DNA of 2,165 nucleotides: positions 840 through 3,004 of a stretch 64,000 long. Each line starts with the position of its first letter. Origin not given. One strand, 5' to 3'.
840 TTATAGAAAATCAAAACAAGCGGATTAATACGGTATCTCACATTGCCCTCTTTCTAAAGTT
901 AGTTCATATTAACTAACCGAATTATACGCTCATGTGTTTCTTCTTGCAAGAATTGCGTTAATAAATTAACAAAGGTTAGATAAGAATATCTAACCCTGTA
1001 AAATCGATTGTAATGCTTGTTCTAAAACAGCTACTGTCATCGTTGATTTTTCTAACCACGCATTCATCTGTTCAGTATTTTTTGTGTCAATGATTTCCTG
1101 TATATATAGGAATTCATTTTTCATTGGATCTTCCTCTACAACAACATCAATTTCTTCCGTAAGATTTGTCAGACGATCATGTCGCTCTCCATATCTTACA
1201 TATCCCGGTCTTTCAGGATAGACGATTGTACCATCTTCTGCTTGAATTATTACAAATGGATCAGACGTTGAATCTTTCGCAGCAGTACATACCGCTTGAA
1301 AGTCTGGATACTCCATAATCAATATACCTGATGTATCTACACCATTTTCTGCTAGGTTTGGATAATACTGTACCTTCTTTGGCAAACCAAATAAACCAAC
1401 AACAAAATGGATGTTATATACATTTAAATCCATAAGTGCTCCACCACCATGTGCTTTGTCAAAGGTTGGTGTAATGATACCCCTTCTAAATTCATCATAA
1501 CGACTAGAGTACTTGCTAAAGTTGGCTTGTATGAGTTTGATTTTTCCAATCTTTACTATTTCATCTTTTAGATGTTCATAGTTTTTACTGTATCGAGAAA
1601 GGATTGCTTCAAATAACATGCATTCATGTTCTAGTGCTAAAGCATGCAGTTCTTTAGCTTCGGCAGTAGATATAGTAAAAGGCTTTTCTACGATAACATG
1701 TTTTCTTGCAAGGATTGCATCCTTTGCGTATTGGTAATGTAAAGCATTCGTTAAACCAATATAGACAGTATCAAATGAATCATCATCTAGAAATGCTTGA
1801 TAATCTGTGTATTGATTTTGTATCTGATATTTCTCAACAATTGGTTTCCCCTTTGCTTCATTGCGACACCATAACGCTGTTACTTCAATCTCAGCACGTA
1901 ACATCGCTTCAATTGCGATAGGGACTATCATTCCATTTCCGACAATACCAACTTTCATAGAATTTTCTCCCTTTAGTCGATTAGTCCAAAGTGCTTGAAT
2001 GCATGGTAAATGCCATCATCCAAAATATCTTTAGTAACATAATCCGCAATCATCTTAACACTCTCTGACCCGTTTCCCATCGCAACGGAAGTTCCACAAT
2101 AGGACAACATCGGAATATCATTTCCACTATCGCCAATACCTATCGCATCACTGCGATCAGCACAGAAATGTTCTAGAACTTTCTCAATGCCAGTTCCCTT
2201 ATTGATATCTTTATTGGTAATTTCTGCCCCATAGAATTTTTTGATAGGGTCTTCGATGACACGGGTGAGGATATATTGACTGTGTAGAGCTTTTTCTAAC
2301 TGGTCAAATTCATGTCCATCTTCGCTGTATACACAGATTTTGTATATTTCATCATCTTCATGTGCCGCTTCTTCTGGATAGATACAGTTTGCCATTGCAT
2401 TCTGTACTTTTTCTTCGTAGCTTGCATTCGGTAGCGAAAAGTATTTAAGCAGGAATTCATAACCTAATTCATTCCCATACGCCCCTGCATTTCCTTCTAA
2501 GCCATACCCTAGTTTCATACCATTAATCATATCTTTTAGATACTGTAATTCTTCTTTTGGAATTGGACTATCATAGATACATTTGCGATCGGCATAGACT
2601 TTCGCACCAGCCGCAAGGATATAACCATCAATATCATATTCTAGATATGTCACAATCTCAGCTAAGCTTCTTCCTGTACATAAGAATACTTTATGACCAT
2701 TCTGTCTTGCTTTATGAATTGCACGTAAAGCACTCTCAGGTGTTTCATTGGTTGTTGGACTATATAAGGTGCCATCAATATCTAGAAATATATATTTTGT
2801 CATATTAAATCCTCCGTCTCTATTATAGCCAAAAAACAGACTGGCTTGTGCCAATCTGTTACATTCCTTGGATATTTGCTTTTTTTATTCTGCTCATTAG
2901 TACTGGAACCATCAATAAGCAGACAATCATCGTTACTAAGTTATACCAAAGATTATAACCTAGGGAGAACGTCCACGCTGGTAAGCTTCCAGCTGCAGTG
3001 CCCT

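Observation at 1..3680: TPP riboswitch controls an operon combining an ECF S-component, a Cof-type HAD phosphatase and a Gfo/Idh/MocA oxidoreductase, with its own EcfT-EcfA module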

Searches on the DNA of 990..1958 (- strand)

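Call 23: search_rna_families(sources=[L009, L010, L011, L012, L015, L017, L018, L021, L027, L028, L030], threshold=gathering)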
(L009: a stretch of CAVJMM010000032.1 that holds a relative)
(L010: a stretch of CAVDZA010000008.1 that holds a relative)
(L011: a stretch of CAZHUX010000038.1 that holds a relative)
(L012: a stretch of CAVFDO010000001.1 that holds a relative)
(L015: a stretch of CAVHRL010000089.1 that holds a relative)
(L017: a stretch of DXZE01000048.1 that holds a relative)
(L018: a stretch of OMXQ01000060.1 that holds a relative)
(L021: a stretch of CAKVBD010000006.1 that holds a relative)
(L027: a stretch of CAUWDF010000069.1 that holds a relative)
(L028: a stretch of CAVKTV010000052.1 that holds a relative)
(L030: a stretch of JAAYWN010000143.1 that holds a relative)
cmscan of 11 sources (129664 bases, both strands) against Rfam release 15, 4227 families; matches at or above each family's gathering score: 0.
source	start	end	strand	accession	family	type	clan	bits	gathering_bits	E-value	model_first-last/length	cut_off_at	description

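Call 24: search_rna_families(sources=[L023, L024, L029, L035, L013, L014, L016, L020, L026], threshold=gathering)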
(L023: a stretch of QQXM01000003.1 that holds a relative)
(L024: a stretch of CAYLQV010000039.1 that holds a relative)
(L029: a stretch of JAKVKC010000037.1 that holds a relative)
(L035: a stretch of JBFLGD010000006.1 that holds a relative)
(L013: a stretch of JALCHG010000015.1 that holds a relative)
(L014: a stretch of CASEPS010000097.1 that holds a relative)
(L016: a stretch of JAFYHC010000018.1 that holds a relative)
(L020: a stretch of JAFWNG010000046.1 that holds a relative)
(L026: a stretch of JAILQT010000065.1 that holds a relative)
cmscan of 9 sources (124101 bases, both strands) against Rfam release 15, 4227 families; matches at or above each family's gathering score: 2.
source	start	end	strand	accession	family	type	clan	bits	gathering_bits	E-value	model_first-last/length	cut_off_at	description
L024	10386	10466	+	RF01750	ZMP-ZTP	Cis-reg; riboswitch;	-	55.3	39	5.7e-06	1-86/86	no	ZMP/ZTP riboswitch aptamer (pfl RNA motif)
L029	10270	10351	+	RF01750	ZMP-ZTP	Cis-reg; riboswitch;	-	49.7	39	8e-05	1-86/86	no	ZMP/ZTP riboswitch aptamer (pfl RNA motif)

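Call 25: search_rna_families(sources=[L019, L022, L031, L034, L025, L032, L033, L008, L004], threshold=gathering)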
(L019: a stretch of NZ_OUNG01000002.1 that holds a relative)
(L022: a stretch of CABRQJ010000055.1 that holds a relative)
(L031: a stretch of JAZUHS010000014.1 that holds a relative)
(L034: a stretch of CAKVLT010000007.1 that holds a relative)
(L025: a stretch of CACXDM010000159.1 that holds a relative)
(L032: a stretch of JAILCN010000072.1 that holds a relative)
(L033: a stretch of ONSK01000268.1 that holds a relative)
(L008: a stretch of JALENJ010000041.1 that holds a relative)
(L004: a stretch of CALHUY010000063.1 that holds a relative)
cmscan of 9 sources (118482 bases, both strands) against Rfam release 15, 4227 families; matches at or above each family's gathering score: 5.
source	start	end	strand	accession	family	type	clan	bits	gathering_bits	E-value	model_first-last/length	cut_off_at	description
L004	6278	6366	+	RF00059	TPP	Cis-reg; riboswitch;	-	74.2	54.3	1.7e-12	1-105/105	no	TPP riboswitch aptamer (THI element)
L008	6287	6375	+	RF00059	TPP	Cis-reg; riboswitch;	-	72.7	54.3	4e-12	1-105/105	no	TPP riboswitch aptamer (THI element)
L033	2131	2223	+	RF00059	TPP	Cis-reg; riboswitch;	-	71.9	54.3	6.4e-12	1-105/105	no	TPP riboswitch aptamer (THI element)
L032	7078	7168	+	RF00059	TPP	Cis-reg; riboswitch;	-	69.1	54.3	3.1e-11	1-105/105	no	TPP riboswitch aptamer (THI element)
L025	4923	5013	+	RF00059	TPP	Cis-reg; riboswitch;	-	67.7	54.3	6.9e-11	1-105/105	no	TPP riboswitch aptamer (THI element)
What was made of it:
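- On ThiT (thiamine ECF S-component): The same holds in five orthologous loci (call 25).
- On TPP-regulated operon including the HAD and oxidoreductase genes: 3 of 27 loci at 48-55% identity (calls 23-25).
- Oxidoreductase neighbours: only 3 of 27 orthologue loci have RF00059 (calls 23-25). 24 of 27 orthologue loci lack any THI element (calls 23-25).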

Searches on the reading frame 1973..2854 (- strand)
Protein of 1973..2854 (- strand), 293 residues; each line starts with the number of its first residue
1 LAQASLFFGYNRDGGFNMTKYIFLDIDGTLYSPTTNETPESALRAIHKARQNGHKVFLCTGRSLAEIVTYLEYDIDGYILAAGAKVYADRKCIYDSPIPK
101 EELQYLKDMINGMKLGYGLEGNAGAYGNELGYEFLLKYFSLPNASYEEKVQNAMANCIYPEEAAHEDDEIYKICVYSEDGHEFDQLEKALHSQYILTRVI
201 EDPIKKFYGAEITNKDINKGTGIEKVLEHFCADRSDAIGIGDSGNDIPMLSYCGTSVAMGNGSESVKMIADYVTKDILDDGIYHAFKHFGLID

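Call 3: search_protein_families(library=pfam, proteins=[window:1973-2854:-], max_evalue=0.01)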
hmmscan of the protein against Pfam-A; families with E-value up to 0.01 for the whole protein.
window:1973-2854:- (293 aa): 5 families
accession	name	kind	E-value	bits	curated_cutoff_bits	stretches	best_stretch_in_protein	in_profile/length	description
PF08282.18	Hydrolase_3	-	8.7e-55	186.6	20.9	1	22-285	1-254/255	haloacid dehalogenase-like hydrolase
PF05116.19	S6PP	-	5.5e-09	36.4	20.3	1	171-287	118-232/247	Sucrose-6F-phosphate phosphohydrolase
PF00702.32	Hydrolase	-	9.8e-08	33.1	26.4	1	202-254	139-191/191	haloacid dehalogenase-like hydrolase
PF12710.13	HAD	-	0.0041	18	27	0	232-250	170-188/189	haloacid dehalogenase-like hydrolase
PF13344.12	Hydrolase_6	-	0.0057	17.1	27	0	22-60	1-37/101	Haloacid dehalogenase-like hydrolase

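Call 4: search_protein_families(library=ncbifam, proteins=[window:1973-2854:-], max_evalue=0.01)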
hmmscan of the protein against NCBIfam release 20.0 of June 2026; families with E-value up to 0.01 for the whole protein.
window:1973-2854:- (293 aa): 26 families (the best 25 are shown)
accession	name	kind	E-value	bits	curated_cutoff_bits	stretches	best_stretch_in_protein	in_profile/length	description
TIGR00099.1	Cof-subfamily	subfamily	7.6e-53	179.7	137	1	21-286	1-256/256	Cof-type HAD-IIB family hydrolase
NF045966.1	YcsE_rel_Pase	equivalog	3.1e-30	105.5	220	1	20-292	3-265/265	YcsE-related riboflavin metabolism phosphatase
NF007806.0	PRK10513.1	equivalog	1.6e-29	103.1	273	2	208-289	186-267/270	sugar-phosphatase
NF002245.0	PRK01158.1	equivalog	3.3e-27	95.3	198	2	180-291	123-230/233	phosphoglycolate phosphatase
TIGR01487.1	Pglycolate_arch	equivalog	3.1e-22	79.5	122.75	2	206-285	135-214/215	phosphoglycolate phosphatase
TIGR01484.1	HAD-SF-IIB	subfamily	9.9e-22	78.1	41.8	2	203-259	165-221/221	HAD-IIB family hydrolase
NF007821.0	PRK10530.1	equivalog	6.4e-21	74.8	274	1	20-285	4-266/272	pyridoxal phosphatase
TIGR01482.1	SPP-subfamily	subfamily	2.3e-19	69.8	107.15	2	210-288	141-223/225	sucrose-phosphate phosphatase subfamily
TIGR01486.1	HAD-SF-IIB-MPGP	subfamily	9.9e-13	48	164.75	2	22-94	2-75/257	mannosyl-3-phosphoglycerate phosphatase family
TIGR02461.1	osmo_MPG_phos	equivalog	1.2e-11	45.1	244.35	2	22-91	2-71/227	mannosyl-3-phosphoglycerate phosphatase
NF008213.0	PRK10976.1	equivalog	6.5e-09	35.7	386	1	22-269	5-241/266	sugar/pyridoxal phosphate phosphatase YigL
NF001217.0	PRK00192.1-4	equivalog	1.8e-08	34.3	373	1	214-260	178-224/265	mannosyl-3-phosphoglycerate phosphatase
NF011705.0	PRK15126.1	equivalog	3.9e-08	32.9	336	1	203-266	173-236/272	HMP-PP phosphatase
TIGR01662.1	HAD-SF-IIIA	subfamily_domain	1.3e-07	31.8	44.6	1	20-65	1-54/141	HAD-IIIA family hydrolase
TIGR01670.1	KdsC-phosphatas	subfamily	1.5e-06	28.2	106.95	1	198-275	61-133/154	3-deoxy-D-manno-octulosonate 8-phosphate phosphatase, YrbI family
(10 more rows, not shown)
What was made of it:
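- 1973..2803 (-): Cof-type HAD-IIB phosphatase, 276 aa. Not part of the TPP unit. Cof HMP-PP equivalog NF011705, 32.9 bits against 336 (call 4).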

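Call 29: search_solved_structures(query=window:1973-2803:-, max_evalue=1e-10)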
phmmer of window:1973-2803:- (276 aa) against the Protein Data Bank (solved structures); distinct sequences matched with E-value up to 1e-10: 16.
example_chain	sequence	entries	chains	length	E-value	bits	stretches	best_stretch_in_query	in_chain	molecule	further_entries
1ymq_A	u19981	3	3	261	2.3e-32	115.6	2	193-275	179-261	sugar-phosphate phosphatase BT4131 | Putative uncharacterized protein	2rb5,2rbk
2rar_A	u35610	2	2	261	2.9e-31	112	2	193-275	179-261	Putative uncharacterized protein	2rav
3r4c_A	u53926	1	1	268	2.3e-27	99.2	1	1-275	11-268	Hydrolase, haloacid dehalogenase-like hydrolase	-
3fzq_A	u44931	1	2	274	8.3e-26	94.1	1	3-273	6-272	Putative hydrolase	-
2pq0_A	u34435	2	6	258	3.6e-22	82.2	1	201-275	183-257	Hypothetical conserved protein GK1056 | Hypothetical conserved protein, GK1056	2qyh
3mpo_A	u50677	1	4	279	2e-18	69.9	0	191-274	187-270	Predicted hydrolase of the HAD superfamily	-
1rkq_A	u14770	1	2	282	3.8e-18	69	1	191-272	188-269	Hypothetical protein yidA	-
3niw_A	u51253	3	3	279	4.7e-14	55.5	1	191-271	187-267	Haloacid dehalogenase-like hydrolase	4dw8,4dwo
1rlm_A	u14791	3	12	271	3.1e-13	52.9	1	3-266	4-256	Phosphatase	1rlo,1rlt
1nrw_A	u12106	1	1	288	5e-13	52.2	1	3-272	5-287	hypothetical protein, haloacid dehalogenase-like hydrolase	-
4qjb_A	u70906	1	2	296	7.9e-13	51.5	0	193-272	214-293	Haloacid dehalogenase-like hydrolase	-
2hf2_A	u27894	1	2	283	2.5e-12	49.9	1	3-266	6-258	Sugar phosphatase supH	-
4zev_A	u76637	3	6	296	1e-11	47.9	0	193-272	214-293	PfHAD1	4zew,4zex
1wr8_A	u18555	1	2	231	3.7e-11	46.1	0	194-274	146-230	Phosphoglycolate phosphatase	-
2b30_A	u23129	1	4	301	4.4e-11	45.8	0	193-255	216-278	Pvivax hypothetical protein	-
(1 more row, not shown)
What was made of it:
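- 1973..2803 (-): Nearest structure is the sugar-phosphate phosphatase BT4131 (1YMQ), 115.6 bits (call 29).
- Closest known: BT4131 of Bacteroides thetaiotaomicron. Different: The best solved relative is the sugar phosphatase (115.6 bits, call 29).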
